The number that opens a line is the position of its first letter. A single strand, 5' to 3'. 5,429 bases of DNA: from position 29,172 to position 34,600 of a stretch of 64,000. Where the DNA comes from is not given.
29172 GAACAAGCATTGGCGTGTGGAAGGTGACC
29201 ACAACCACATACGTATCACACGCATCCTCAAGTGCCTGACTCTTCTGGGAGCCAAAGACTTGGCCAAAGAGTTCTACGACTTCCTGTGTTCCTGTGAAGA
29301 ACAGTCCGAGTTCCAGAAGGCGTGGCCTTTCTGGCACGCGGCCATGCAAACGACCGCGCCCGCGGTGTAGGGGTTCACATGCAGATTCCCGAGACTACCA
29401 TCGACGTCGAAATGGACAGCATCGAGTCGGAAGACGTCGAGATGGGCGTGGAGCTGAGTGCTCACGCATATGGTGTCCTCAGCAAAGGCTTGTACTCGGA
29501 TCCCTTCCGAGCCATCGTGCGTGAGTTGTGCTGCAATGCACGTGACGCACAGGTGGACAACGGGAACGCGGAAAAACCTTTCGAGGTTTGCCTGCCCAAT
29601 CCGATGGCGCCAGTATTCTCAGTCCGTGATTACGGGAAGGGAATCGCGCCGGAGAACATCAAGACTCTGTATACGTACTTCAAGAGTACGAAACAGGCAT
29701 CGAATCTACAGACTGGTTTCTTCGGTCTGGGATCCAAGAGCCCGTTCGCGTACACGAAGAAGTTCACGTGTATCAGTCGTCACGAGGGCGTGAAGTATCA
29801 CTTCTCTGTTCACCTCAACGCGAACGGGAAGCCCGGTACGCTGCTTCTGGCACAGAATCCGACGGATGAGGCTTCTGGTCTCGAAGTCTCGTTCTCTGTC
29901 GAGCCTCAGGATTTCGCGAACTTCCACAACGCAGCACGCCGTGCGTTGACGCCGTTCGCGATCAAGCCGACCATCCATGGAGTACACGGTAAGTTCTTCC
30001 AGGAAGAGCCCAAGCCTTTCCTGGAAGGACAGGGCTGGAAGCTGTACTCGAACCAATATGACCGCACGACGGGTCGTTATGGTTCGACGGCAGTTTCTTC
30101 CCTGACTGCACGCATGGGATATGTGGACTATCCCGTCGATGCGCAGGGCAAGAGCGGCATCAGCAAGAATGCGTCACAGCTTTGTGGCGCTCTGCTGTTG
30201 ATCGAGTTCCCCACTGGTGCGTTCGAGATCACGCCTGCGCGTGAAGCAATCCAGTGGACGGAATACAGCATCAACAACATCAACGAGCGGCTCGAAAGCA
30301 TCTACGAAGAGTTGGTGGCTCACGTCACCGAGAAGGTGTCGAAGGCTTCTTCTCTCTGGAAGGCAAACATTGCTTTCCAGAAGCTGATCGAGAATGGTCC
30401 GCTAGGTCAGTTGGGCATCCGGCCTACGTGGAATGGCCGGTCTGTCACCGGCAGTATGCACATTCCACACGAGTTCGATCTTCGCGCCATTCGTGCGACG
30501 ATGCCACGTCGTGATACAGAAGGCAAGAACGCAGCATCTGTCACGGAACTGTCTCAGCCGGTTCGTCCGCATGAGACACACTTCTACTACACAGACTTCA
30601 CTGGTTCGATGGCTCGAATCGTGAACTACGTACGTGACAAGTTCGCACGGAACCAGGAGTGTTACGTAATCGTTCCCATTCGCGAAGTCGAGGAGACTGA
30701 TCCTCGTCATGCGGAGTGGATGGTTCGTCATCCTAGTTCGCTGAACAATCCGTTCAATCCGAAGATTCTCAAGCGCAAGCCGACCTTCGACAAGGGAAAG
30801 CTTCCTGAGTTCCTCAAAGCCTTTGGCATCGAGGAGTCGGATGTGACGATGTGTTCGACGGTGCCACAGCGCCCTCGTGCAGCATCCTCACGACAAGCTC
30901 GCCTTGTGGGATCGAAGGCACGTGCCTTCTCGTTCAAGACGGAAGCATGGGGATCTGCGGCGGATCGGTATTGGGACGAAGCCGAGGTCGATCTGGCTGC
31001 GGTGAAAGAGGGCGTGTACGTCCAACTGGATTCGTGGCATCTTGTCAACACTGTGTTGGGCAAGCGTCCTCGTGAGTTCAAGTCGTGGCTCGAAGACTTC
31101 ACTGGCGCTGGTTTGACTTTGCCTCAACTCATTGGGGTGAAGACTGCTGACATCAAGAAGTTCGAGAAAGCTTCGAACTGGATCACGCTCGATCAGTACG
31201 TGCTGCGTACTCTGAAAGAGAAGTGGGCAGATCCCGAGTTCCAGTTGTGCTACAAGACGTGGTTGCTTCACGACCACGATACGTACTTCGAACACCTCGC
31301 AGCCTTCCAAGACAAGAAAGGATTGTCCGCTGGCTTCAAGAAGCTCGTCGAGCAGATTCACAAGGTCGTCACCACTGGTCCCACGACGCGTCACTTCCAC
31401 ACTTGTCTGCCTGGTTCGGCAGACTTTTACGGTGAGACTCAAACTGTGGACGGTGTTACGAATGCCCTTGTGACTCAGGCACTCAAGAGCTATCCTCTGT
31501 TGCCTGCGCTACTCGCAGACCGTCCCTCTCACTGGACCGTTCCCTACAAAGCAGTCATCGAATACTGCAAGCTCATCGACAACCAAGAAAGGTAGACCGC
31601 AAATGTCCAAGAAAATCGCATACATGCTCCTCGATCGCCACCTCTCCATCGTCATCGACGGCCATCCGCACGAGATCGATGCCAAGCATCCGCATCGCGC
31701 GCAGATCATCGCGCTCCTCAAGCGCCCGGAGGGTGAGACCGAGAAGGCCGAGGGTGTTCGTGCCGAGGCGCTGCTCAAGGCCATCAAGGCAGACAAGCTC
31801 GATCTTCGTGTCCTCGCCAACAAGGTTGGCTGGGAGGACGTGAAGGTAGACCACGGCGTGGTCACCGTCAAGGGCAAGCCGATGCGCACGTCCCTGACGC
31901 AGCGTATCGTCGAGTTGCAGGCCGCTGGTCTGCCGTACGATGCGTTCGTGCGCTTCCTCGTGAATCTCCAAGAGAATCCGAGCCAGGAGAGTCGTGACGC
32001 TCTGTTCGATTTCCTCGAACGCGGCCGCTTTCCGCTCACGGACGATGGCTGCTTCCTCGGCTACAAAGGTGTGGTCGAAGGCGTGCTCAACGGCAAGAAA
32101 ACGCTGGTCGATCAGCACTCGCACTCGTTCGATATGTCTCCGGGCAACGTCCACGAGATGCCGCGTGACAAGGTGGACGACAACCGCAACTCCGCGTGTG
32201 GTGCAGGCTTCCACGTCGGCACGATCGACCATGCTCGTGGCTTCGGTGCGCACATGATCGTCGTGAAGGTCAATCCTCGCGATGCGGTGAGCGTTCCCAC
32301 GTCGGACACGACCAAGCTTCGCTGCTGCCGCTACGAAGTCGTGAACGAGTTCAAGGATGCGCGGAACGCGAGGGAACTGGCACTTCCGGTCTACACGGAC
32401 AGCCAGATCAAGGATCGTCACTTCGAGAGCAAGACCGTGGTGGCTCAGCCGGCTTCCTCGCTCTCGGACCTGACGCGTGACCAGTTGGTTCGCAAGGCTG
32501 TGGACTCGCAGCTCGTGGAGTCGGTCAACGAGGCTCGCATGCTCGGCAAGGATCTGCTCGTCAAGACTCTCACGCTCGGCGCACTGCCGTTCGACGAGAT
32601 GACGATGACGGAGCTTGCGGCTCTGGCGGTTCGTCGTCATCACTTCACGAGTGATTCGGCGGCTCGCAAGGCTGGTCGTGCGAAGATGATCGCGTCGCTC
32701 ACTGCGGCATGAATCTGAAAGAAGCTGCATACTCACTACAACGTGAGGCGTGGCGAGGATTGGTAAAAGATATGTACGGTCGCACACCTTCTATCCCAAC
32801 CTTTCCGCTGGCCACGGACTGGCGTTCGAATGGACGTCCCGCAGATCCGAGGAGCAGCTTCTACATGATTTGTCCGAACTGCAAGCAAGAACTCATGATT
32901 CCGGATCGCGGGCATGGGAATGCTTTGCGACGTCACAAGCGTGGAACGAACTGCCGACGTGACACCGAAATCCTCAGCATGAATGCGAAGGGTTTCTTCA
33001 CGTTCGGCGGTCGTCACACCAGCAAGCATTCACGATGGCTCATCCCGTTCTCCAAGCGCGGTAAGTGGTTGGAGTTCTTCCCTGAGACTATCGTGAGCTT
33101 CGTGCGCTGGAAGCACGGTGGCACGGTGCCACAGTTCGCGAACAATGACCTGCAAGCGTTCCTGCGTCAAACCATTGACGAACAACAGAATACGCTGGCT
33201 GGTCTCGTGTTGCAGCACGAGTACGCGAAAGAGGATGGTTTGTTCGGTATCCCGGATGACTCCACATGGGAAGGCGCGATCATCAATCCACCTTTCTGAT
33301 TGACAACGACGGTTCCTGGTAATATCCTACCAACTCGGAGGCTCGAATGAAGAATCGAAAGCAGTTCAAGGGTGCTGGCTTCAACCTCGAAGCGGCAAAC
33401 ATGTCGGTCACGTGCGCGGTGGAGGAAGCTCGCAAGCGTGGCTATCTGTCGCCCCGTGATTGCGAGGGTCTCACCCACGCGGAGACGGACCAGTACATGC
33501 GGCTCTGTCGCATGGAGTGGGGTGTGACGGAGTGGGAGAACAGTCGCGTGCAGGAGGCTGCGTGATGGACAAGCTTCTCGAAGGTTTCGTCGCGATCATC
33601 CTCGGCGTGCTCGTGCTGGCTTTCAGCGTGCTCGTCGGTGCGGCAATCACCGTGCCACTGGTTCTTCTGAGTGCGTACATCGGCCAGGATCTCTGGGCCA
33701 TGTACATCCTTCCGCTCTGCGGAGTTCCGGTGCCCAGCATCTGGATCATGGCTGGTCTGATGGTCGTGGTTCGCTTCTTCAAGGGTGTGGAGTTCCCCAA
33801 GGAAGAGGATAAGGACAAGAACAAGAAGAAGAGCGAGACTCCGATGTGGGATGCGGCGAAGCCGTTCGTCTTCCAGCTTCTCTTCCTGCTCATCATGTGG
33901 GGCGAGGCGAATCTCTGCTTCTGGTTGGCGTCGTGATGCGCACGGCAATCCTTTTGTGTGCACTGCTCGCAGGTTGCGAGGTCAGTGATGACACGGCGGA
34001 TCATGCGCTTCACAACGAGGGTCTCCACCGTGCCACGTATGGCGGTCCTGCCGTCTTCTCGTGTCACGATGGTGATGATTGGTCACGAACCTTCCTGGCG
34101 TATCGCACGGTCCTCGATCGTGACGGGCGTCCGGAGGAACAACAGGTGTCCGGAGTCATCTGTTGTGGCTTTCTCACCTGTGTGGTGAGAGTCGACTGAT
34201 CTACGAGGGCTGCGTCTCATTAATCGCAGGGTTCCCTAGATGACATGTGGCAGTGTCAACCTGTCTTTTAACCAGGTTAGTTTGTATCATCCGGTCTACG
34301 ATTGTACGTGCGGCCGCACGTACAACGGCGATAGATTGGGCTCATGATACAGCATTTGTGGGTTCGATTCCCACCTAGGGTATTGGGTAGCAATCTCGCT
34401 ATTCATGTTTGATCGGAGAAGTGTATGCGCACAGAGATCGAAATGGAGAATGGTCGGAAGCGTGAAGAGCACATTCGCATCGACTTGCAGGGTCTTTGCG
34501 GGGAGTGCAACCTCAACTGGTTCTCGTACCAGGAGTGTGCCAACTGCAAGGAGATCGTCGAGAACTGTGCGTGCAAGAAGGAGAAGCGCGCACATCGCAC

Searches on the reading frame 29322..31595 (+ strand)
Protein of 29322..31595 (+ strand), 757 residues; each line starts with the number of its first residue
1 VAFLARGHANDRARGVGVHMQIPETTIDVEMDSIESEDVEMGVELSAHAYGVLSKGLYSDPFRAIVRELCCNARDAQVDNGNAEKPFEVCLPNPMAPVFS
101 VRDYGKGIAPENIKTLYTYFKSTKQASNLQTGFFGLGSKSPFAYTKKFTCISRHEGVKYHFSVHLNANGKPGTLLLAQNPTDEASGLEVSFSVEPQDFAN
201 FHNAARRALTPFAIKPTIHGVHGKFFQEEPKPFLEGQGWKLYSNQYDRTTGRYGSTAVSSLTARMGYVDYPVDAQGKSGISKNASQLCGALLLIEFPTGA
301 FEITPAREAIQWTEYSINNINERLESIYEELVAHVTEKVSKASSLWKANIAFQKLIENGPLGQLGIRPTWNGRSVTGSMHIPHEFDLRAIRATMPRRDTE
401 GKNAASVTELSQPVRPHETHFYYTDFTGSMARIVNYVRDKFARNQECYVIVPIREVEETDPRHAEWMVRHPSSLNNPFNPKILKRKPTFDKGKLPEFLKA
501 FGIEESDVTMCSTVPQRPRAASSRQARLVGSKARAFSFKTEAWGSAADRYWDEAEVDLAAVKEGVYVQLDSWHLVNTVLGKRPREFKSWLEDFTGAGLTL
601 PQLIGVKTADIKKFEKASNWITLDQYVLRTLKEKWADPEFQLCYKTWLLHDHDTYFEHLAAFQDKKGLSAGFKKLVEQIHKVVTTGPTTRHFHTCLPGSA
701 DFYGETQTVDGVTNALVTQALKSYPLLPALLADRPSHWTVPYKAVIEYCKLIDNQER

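Call 14: search_protein_families(library=pfam, proteins=[window:29322-31595:+], max_evalue=0.001)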
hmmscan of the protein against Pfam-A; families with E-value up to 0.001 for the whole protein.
window:29322-31595:+ (757 aa): 2 families
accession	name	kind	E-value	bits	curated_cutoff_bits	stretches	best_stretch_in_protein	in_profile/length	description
PF13589.12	HATPase_c_3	-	2.5e-07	31.2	25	1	64-170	5-110/137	Histidine kinase-, DNA gyrase B-, and HSP90-like ATPase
PF02518.31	HATPase_c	-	0.00082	20.2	26.4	0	60-137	4-76/111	Histidine kinase-, DNA gyrase B-, and HSP90-like ATPase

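Call 32: search_protein_families(library=phrogs, proteins=[window:29322-31595:+], max_evalue=0.001)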
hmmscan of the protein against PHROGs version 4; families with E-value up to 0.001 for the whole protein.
window:29322-31595:+ (757 aa): 7 families
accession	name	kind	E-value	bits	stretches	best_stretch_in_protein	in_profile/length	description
phrog_612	-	lysis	3.1e-97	328.5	1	20-525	1-480/725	RIIA lysis inhibitor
phrog_2979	-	lysis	2e-56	193.2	1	37-342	19-324/846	RIIA lysis inhibitor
phrog_30832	-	lysis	7.4e-45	154.8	1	35-340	16-321/735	RIIA lysis inhibitor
phrog_609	-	lysis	1.5e-36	126.8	1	40-353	23-324/1055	RIIB lysis inhibitor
phrog_3661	-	lysis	1.9e-32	113.7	1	116-344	175-404/917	RIIA lysis inhibitor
phrog_38678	-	lysis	2.5e-29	103.1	1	40-196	31-188/805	RIIA lysis inhibitor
phrog_24904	-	lysis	2.9e-26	93.3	1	42-335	23-298/695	RIIA lysis inhibitor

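Call 33: search_dna_similar(query=window:29322-31595:+, collection=phages, mode=protein, max_rows=15)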
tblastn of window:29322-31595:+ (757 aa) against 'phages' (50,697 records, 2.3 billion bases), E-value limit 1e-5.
Records with a match: 2919; places in all: 2929; records where one place covers at least 80% of the query: 0.
Best place of each record, by identity: <60% 2919.
By first word of the organism name: Escherichia 932; Klebsiella 378; Salmonella 288; Vibrio 173; Shigella 118; Pseudomonas 118; Streptomyces 93; Aeromonas 81; Acinetobacter 73; Erwinia 64; and 74 more.
By host as written in the record: - 376; Escherichia coli 367; Klebsiella pneumoniae 130; Escherichia coli O157:H7 54; Pseudomonas aeruginosa 42; Escherichia coli K-12 MG1655 41; Salmonella enterica 38; Streptomyces griseus ATCC 10137 32; and 688 more.
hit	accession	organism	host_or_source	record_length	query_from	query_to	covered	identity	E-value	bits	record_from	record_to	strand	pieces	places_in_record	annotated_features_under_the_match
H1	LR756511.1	uncultured phage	metagenomic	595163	43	631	78%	28.6%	6e-41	168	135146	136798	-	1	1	record has no annotation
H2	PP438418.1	Microcystis phage Mwe-JY26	Microcystis wesenbergii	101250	37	395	47%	34.7%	4e-50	196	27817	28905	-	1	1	hypothetical protein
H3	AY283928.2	Vibrio phage KVP40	-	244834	41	418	50%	31.7%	3e-37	157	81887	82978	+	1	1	rIIA: rIIA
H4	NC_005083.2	Vibrio phage KVP40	Vibrio parahaemolyticus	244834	41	418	50%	31.7%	3e-37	157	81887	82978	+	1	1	rIIA: RIIA lysis inhibitor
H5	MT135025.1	Vibrio phage V07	Vibrio parahaemolyticus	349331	41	418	50%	31.7%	4e-37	156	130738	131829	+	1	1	hypothetical protein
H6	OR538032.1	Vibrio phage PG216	Vibrio parahaemolyticus G299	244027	41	418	50%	31.7%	4e-37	156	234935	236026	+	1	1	RIIA lysis inhibitor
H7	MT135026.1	Vibrio phage V09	Vibrio parahaemolyticus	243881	41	418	50%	31.7%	7e-37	155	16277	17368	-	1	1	hypothetical protein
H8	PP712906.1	Vibrio phage TCU-VP03-AIR1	Vibrio parahaemolyticus VP.10806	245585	41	418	50%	31.7%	7e-37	155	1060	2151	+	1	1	hypothetical protein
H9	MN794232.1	Vibrio phage VH1_2019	Vibrio natiegens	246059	41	418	50%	31.4%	7e-37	155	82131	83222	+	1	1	hypothetical protein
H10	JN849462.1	Vibrio phage phi-pp2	Vibrio parahaemolyticus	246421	41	418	50%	31.4%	1e-36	155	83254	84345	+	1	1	rIIA: rIIA protein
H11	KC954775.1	Cronobacter phage S13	Cronobacter sakazakii ATCC 29544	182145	43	467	56%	27.9%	3e-38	160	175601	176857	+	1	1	putative rIIA protector from prophage-induced early lysis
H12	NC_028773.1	Cronobacter phage S13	Cronobacter sakazakii ATCC 29544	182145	43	467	56%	27.9%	3e-38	160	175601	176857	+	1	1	RIIA lysis inhibitor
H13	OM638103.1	Cronobacter phage LPCS28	Cronobacter sakazakii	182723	43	467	56%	27.9%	3e-38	160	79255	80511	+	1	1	hypothetical protein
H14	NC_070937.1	Cronobacter phage LPCS28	Cronobacter sakazakii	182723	43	467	56%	27.9%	3e-38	160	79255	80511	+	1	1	RIIA lysis inhibitor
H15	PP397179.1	Morganella phage vB_Mm5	Morganella morganii 5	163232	27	435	54%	28.7%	1e-35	152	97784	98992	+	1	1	RIIA lysis inhibitor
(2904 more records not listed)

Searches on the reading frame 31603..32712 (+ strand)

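Call 14: search_protein_families(library=pfam, proteins=[window:31603-32712:+], max_evalue=0.001)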
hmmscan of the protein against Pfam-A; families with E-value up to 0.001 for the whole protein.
window:31603-32712:+ (369 aa): 0 families

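Call 32: search_protein_families(library=phrogs, proteins=[window:31603-32712:+], max_evalue=0.001)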
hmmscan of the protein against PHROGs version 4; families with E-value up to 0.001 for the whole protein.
window:31603-32712:+ (369 aa): 5 families
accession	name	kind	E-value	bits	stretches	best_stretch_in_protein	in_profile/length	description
phrog_609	-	lysis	3.9e-49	168.5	1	3-253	815-1047/1055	RIIB lysis inhibitor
phrog_2886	-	lysis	4.5e-29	102.8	1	111-254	191-336/552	RIIB lysis inhibitor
phrog_11221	-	lysis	1.3e-28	101.5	1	84-255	66-244/543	RIIB lysis inhibitor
phrog_36818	-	lysis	1.2e-24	87.8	1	111-255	6-150/163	RIIB lysis inhibitor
phrog_3803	-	lysis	2.1e-22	81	1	7-257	281-519/530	RIIB lysis inhibitor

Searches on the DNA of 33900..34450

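Call 97: search_rna_families(source=window, start=33900, end=34450, threshold=evalue, max_evalue=1)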
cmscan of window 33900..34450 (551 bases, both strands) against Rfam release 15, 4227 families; matches with E-value up to 1: 1.
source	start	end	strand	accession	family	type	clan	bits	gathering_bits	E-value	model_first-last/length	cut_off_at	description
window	33977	34037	+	RF00593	snoU83B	Gene; snRNA; snoRNA; CD-box;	-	17.3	35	0.75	1-94/94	no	Small nucleolar RNA U83B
